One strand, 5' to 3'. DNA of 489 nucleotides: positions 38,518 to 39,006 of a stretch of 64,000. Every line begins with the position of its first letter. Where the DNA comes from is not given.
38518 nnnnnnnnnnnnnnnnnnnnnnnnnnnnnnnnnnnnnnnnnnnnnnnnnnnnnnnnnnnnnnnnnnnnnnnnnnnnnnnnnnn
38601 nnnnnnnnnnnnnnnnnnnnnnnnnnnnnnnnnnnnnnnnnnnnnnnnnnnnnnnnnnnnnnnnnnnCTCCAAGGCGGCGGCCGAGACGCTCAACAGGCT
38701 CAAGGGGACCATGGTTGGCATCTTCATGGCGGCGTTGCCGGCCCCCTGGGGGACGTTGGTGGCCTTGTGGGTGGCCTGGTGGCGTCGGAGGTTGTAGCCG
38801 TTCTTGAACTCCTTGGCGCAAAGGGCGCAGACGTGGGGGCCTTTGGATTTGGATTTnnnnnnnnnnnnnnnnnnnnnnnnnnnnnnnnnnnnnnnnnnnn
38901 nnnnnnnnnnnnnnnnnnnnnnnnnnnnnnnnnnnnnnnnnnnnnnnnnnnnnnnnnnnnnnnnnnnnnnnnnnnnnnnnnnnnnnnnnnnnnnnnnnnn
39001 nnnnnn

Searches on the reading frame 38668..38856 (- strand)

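Call 46: search_protein_families(library=pfam, proteins=[window:38668-38856:-], max_evalue=0.1)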
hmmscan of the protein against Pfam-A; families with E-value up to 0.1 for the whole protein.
seq(63 aa): 7 families
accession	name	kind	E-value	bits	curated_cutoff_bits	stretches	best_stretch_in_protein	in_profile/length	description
PF13912.12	zf-C2H2_6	-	0.00014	22.2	25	1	8-32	2-26/27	C2H2-type zinc finger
PF00096.32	zf-C2H2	-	0.00019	22.2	25.2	1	8-30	1-23/23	Zinc finger, C2H2 type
PF12171.14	zf-C2H2_jaz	-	0.00027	21.5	22.6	1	8-31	2-25/27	Zinc-finger double-stranded RNA-binding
PF13894.12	zf-C2H2_4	-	0.00084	20.3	27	1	8-30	1-23/24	C2H2-type zinc finger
PF13465.12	zf-H2C2_2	-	0.0041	17.8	40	0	5-19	12-26/26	Zinc-finger double domain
PF09237.17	GAGA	-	0.055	14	20.2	1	1-27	18-44/54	GAGA factor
PF23217.2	DUF7066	-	0.077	13.4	27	0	5-29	6-30/53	Domain of unknown function (DUF7066)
